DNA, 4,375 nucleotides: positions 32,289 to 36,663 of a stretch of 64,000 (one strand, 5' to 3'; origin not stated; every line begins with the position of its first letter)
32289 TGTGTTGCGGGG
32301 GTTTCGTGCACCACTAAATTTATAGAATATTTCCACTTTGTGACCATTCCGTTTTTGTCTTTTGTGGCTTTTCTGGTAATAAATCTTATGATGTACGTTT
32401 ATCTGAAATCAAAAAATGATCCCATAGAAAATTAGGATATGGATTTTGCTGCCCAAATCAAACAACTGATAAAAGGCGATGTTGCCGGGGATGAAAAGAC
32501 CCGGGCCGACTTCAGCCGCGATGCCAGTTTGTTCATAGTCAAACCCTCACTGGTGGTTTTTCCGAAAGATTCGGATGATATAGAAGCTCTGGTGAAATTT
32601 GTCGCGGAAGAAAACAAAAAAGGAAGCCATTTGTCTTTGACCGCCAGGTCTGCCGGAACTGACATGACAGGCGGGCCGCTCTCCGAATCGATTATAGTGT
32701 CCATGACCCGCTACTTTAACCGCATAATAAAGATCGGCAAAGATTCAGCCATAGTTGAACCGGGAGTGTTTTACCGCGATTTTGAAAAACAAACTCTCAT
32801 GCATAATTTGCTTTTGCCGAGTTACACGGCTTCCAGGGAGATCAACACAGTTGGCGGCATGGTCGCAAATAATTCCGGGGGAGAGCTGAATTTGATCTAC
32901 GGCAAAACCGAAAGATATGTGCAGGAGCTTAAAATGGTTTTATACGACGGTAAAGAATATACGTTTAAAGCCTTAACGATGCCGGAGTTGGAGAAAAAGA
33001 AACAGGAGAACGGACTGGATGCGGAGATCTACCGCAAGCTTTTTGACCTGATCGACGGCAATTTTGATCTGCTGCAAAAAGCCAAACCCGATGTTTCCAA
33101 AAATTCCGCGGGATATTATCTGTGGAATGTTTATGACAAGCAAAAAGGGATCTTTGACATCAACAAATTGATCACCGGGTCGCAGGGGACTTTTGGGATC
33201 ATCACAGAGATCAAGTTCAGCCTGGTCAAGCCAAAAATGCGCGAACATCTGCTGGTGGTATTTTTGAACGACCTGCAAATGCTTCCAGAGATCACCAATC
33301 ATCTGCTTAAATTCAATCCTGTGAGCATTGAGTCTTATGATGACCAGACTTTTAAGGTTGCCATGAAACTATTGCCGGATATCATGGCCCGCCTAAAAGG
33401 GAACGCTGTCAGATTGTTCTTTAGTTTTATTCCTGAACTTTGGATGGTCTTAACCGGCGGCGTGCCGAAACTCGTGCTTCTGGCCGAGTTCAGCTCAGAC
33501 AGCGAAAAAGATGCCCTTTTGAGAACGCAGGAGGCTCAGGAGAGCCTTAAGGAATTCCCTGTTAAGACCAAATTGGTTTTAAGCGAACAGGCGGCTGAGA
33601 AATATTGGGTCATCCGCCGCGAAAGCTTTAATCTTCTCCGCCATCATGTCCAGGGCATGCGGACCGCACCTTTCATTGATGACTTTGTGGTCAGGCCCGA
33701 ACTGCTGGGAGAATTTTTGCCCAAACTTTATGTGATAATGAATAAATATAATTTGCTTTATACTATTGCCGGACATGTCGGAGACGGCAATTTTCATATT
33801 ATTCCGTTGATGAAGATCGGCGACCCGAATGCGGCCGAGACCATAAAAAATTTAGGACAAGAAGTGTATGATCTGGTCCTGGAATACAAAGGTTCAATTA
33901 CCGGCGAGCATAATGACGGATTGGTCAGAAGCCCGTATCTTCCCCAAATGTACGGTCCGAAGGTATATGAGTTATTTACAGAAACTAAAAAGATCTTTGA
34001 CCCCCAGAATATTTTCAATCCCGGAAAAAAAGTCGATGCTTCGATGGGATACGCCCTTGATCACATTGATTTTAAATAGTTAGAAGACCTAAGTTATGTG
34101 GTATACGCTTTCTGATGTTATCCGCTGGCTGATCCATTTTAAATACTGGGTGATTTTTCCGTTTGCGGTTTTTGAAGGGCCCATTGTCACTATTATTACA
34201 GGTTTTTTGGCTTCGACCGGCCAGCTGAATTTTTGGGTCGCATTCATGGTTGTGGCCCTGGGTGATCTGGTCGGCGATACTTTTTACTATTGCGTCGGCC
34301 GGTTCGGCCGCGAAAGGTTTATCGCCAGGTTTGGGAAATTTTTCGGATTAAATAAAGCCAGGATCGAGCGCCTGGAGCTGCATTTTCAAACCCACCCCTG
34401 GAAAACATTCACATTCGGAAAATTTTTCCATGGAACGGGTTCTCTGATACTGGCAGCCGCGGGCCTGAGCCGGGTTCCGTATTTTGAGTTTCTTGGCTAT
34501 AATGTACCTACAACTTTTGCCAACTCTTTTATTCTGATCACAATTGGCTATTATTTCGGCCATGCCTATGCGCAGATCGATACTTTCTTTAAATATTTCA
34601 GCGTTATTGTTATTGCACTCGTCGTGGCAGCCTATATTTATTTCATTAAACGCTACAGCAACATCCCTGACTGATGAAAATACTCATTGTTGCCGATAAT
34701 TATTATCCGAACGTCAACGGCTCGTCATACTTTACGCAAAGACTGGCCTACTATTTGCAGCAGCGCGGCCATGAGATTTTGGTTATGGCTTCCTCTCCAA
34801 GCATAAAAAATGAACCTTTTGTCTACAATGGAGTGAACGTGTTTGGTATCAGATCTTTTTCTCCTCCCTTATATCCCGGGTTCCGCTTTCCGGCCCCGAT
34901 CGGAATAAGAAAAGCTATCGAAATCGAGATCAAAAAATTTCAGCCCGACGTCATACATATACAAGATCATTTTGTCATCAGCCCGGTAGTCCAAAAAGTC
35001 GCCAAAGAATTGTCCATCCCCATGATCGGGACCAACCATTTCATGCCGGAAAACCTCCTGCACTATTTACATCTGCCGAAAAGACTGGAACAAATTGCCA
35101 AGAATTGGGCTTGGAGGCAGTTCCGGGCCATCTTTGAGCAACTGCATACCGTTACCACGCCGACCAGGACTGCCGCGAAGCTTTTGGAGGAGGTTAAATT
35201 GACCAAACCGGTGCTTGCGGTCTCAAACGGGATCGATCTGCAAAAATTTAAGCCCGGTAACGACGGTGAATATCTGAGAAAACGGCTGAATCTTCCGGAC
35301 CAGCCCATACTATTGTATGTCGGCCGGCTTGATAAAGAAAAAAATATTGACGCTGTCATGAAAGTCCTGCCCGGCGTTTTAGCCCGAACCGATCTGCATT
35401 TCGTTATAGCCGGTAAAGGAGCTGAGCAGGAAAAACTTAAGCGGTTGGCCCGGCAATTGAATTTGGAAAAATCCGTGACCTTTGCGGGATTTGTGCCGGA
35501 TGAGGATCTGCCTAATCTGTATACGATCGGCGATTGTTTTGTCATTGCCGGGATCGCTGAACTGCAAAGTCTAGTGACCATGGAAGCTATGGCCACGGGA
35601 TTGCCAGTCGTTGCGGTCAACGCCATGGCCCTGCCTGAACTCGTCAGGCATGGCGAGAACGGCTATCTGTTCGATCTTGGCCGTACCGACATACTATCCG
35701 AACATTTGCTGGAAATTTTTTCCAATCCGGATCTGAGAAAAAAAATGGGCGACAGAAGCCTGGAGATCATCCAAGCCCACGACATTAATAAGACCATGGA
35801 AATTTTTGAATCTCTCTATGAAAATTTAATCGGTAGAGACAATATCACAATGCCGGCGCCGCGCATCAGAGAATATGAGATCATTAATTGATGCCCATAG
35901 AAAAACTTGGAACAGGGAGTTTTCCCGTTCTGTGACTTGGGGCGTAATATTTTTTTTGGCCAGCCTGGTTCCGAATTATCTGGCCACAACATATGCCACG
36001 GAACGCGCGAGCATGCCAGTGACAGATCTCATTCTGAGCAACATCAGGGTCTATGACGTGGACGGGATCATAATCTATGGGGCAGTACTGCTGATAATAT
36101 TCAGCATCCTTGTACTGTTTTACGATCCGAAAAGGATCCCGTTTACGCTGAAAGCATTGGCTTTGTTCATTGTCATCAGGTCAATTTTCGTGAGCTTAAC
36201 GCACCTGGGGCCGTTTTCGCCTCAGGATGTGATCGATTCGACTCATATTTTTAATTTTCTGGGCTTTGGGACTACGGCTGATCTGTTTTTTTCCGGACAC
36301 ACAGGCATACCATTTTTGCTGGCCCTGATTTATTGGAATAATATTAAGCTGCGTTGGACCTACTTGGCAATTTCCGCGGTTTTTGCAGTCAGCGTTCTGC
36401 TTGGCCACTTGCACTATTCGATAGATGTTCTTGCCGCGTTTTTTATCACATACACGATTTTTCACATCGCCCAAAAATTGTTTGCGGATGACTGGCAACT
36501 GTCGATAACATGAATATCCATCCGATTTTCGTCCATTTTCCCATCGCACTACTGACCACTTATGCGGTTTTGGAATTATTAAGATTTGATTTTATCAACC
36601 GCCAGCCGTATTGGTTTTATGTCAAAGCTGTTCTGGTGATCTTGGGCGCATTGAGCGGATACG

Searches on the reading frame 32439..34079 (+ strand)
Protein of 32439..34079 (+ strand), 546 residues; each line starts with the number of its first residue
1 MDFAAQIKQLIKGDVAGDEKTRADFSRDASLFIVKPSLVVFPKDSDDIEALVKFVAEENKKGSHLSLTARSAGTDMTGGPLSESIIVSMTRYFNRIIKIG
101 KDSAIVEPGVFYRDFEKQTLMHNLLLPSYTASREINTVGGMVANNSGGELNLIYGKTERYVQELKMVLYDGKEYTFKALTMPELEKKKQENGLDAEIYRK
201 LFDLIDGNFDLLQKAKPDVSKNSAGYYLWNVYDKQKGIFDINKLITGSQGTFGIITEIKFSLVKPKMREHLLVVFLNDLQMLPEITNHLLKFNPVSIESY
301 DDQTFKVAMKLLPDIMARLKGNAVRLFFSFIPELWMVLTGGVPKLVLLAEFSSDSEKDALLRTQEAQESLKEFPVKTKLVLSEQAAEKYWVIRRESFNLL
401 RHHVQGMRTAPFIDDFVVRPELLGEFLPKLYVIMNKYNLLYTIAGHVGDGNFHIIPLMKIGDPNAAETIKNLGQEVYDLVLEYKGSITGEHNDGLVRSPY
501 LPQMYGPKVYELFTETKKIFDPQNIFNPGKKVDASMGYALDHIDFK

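Call 88: search_protein_families(library=pfam, proteins=[window:32439-34079:+], max_evalue=0.00001)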
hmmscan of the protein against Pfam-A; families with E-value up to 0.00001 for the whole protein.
window:32439-34079:+ (546 aa): 2 families
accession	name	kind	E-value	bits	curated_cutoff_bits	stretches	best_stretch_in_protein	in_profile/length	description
PF02913.24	FAD-oxidase_C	-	3.5e-41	142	21.2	1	293-530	31-247/248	FAD linked oxidases, C-terminal domain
PF01565.28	FAD_binding_4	-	3.7e-26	91.9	26.4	1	36-174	1-136/139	FAD binding domain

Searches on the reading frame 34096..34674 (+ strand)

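Call 88: search_protein_families(library=pfam, proteins=[window:34096-34674:+], max_evalue=0.00001)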
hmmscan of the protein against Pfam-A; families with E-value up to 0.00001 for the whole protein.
window:34096-34674:+ (192 aa): 1 family
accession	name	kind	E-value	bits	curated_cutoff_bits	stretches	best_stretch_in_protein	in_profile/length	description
PF09335.16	VTT_dom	-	2.7e-11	44.4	33.9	1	30-152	5-122/123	VTT domain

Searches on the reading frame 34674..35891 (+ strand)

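Call 88: search_protein_families(library=pfam, proteins=[window:34674-35891:+], max_evalue=0.00001)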
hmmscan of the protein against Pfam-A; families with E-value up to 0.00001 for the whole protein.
window:34674-35891:+ (405 aa): 6 families
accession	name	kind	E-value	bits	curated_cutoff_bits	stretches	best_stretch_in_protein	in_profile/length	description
PF00534.26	Glycos_transf_1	-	1e-40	139.5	26.4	1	202-361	6-168/172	Glycosyl transferases group 1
PF13692.12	Glyco_trans_1_4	-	1.2e-33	116.8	27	1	211-351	2-142/142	Glycosyl transferases group 1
PF13439.12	Glyco_transf_4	-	2.8e-23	83.2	28.5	1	14-190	1-169/170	Glycosyltransferase Family 4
PF13579.12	Glyco_trans_4_4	-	3.9e-13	50.5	29.7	1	16-186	2-158/158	Glycosyl transferase 4-like domain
PF20706.3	GT4-conflict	-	5.3e-06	26.1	26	0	188-316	173-312/385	Family 4 Glycosyltransferase in conflict systems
PF13477.12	Glyco_trans_4_2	-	5.5e-06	27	23.4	0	14-106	6-88/139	Glycosyl transferase 4-like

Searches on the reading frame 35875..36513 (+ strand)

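Call 88: search_protein_families(library=pfam, proteins=[window:35875-36513:+], max_evalue=0.00001)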
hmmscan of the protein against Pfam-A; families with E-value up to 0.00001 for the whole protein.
window:35875-36513:+ (212 aa): 1 family
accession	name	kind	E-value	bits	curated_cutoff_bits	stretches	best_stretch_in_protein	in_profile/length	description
PF14360.12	PAP2_C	-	1.9e-10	41.6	27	1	135-199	3-72/74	PAP2 superfamily C-terminal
